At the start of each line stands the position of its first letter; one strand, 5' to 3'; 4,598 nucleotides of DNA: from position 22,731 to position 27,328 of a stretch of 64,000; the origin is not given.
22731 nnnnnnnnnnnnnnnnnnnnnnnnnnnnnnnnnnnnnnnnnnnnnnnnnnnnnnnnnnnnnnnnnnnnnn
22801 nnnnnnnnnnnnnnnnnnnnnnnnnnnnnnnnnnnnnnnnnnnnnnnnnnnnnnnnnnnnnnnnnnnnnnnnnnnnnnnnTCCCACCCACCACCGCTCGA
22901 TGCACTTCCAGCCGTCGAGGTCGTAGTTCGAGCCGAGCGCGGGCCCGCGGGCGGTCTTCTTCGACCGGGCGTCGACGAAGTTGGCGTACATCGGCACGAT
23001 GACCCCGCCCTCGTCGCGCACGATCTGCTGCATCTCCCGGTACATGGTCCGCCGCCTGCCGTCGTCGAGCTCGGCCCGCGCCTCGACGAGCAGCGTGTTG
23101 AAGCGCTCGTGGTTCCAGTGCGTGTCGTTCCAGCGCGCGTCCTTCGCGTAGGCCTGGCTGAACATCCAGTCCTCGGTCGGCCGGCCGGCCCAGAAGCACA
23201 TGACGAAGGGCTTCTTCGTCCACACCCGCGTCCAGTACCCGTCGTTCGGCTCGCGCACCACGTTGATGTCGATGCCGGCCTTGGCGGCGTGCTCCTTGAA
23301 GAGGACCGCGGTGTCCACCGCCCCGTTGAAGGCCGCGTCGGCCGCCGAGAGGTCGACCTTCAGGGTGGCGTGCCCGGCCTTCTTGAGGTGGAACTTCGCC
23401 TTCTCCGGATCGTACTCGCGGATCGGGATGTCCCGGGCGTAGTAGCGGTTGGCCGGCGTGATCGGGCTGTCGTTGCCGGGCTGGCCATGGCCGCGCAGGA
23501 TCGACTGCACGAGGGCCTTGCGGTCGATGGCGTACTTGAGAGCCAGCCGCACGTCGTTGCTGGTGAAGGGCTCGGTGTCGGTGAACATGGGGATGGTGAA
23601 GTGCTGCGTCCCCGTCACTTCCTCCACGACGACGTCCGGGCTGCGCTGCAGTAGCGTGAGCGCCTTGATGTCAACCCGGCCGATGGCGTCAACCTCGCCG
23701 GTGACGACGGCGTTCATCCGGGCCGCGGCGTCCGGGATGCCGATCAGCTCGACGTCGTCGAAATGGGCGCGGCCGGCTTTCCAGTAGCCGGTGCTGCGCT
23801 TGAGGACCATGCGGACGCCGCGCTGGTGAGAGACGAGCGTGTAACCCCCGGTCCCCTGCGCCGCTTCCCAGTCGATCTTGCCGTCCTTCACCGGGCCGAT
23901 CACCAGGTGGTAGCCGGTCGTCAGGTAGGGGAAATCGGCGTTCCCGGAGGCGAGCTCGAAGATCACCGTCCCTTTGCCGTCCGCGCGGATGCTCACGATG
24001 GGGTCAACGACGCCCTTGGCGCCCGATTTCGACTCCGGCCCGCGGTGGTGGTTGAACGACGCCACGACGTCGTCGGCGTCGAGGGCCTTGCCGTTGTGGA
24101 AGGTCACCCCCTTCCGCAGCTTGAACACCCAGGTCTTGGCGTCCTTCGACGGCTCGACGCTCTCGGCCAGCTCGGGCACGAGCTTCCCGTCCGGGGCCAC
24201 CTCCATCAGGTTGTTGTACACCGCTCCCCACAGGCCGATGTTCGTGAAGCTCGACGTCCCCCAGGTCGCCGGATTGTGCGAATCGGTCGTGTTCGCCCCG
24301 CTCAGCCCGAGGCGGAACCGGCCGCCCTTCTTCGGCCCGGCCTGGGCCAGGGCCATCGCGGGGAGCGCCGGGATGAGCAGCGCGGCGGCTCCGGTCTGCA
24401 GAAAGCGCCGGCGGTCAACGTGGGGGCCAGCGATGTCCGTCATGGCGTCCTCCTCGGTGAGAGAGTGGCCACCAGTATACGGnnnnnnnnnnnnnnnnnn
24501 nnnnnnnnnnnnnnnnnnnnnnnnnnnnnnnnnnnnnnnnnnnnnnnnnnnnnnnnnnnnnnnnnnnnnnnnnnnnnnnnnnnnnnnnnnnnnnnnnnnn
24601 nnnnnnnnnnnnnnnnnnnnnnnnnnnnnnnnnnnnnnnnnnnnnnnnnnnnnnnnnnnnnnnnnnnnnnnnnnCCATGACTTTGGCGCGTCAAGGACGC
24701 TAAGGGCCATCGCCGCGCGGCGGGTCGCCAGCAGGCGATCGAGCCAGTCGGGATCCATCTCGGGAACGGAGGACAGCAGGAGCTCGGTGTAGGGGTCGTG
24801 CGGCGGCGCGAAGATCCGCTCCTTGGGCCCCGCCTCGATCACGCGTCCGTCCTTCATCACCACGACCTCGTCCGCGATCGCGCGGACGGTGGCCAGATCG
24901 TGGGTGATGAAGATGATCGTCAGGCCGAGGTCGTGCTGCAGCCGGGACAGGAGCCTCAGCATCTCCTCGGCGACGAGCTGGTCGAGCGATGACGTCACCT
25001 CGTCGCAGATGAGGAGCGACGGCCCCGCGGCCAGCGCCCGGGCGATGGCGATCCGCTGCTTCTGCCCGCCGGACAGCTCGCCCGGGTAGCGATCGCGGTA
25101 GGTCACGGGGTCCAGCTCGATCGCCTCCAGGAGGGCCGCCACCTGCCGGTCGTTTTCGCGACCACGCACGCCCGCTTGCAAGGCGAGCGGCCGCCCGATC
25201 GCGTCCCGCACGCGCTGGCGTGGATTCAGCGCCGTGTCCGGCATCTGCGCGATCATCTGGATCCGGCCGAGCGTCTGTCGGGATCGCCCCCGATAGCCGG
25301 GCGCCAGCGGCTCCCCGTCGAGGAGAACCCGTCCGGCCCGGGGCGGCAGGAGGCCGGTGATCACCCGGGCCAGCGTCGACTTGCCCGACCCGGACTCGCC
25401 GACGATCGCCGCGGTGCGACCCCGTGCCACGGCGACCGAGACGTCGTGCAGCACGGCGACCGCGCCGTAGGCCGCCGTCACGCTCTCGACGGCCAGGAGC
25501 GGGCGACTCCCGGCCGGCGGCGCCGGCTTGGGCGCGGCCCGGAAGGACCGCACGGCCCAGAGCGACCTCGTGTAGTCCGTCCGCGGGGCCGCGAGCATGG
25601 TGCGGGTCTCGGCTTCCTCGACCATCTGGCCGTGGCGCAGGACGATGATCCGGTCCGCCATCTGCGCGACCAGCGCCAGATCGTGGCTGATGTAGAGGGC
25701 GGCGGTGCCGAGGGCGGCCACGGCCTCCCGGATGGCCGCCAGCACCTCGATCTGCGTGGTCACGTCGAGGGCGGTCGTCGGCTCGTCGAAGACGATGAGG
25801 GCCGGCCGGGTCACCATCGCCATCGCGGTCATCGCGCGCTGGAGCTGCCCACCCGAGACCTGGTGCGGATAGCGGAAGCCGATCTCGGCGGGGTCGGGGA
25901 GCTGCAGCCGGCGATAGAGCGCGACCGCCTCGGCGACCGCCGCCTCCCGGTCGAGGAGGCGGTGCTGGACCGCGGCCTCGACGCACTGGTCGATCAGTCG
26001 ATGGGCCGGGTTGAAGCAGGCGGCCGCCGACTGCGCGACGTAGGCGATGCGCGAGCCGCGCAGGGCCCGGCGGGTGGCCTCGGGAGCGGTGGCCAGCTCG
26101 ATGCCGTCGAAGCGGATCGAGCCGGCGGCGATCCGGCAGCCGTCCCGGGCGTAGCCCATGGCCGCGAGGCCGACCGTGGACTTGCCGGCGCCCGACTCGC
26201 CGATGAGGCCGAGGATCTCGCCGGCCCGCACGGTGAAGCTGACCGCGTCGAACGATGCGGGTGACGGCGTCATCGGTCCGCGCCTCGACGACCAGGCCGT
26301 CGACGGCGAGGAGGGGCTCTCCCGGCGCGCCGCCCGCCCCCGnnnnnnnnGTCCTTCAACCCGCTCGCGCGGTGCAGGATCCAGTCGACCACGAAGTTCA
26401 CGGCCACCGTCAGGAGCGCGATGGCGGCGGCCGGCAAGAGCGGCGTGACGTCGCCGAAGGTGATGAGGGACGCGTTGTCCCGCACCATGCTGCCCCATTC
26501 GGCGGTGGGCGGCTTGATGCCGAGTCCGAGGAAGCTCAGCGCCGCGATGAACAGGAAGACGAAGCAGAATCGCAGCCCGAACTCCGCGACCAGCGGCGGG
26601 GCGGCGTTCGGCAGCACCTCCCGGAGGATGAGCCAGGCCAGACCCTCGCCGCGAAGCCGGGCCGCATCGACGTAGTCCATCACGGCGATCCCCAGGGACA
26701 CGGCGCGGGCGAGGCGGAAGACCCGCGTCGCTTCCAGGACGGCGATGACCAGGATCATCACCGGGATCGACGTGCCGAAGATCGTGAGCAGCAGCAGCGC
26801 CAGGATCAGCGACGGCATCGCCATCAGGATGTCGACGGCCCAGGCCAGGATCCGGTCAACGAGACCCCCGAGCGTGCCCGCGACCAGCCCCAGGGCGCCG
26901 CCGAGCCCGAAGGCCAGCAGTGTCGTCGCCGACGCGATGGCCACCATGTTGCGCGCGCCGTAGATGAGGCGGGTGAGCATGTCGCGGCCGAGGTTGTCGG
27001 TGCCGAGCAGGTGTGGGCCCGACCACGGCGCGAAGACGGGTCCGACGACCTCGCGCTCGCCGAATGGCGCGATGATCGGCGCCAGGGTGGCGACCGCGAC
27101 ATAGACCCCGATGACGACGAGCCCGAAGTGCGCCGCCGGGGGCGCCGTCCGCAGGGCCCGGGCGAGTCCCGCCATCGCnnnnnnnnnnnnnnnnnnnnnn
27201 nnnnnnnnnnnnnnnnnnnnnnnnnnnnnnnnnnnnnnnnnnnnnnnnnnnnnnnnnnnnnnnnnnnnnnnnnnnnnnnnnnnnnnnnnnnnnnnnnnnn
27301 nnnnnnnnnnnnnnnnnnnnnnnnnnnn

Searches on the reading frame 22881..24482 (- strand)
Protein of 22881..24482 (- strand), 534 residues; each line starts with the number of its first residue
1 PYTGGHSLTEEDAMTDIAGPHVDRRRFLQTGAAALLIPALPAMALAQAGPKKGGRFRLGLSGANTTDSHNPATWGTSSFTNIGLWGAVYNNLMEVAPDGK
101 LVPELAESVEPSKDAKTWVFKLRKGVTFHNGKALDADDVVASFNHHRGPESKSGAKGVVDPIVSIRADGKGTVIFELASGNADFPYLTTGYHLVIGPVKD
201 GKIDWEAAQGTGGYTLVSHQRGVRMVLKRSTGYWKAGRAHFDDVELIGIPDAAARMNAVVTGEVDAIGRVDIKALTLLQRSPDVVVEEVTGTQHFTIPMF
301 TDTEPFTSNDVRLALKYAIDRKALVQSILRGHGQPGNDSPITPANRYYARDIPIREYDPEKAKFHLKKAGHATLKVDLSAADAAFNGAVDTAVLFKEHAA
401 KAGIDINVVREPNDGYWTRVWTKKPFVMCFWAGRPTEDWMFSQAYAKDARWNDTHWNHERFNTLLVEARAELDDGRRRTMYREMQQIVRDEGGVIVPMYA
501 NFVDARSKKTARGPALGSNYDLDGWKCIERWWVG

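Call 84: search_protein_families(library=pfam, proteins=[window:22881-24482:-], max_evalue=0.05)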
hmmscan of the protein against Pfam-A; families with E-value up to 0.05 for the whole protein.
window:22881-24482:- (534 aa): 1 family
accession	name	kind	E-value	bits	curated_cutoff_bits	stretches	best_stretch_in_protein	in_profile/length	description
PF00496.27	SBP_bac_5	-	4.6e-74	250.2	32.4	1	100-451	1-366/368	Bacterial extracellular solute-binding proteins, family 5 Middle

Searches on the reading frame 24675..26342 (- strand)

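Call 84: search_protein_families(library=pfam, proteins=[window:24675-26342:-], max_evalue=0.05)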
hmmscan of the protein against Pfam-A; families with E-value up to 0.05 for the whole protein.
window:24675-26342:- (556 aa): 24 families
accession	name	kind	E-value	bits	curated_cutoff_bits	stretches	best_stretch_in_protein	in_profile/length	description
PF00005.33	ABC_tran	-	8.6e-56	188.8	25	2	298-451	1-137/137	ABC transporter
PF08352.17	oligo_HPY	-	4.2e-11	43.5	27.1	1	502-534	1-33/65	Oligopeptide/dipeptide transporter, C-terminal region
PF13304.12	AAA_21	-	2.7e-10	41.2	27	1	414-485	229-302/304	AAA domain, putative AbiEii toxin, Type IV TA system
PF02463.25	SMC_N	-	4.8e-10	39.7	40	1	309-489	25-205/220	RecF/RecN/SMC N terminal domain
PF13401.12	AAA_22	-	1.6e-08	35.4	27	1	311-479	8-121/130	AAA domain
PF13555.12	AAA_29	-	4.9e-08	33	27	1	301-334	15-48/61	P-loop containing region of AAA domain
PF13191.12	AAA_16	-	1.8e-07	32.2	32.6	2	304-460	18-151/167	AAA ATPase domain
PF03193.22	RsgA_GTPase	-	2.9e-05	24.4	30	0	306-330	104-128/174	RsgA GTPase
PF20703.3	nSTAND1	-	0.00013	22.2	27.1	1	299-334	24-57/379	Novel STAND NTPase 1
PF00004.35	AAA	-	0.0023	18.8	21.2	0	313-331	3-21/131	ATPase family associated with various cellular activities (AAA)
PF20720.3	nSTAND3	-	0.0023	18.1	27.2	0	307-328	16-37/155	Novel STAND NTPase 3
PF13238.12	AAA_18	-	0.0044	17.9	29.4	0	46-133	3-93/128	AAA domain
PF01078.27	Mg_chelatase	-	0.0065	16.3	20.3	1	300-336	14-50/207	Magnesium chelatase, subunit ChlI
PF13476.12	AAA_23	-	0.0068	17.5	27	0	312-329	23-40/201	AAA domain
PF00006.31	ATP-synt_ab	-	0.0075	16.4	29.5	0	300-328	6-34/213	ATP synthase alpha/beta family, nucleotide-binding domain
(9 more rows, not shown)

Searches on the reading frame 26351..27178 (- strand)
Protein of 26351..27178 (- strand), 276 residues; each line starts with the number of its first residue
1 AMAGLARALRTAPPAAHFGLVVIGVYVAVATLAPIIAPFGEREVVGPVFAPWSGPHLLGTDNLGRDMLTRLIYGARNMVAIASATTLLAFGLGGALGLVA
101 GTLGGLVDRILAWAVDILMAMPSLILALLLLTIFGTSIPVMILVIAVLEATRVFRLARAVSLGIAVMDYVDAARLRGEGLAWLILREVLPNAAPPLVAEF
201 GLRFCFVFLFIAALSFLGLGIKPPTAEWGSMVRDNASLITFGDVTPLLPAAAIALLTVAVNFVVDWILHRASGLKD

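Call 84: search_protein_families(library=pfam, proteins=[window:26351-27178:-], max_evalue=0.05)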
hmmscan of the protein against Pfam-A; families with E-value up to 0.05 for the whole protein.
window:26351-27178:- (276 aa): 1 family
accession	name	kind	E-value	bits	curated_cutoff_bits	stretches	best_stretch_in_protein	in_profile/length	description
PF00528.27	BPD_transp_1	-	9.4e-26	91.1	26.4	1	94-268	2-175/184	Binding-protein-dependent transport system inner membrane component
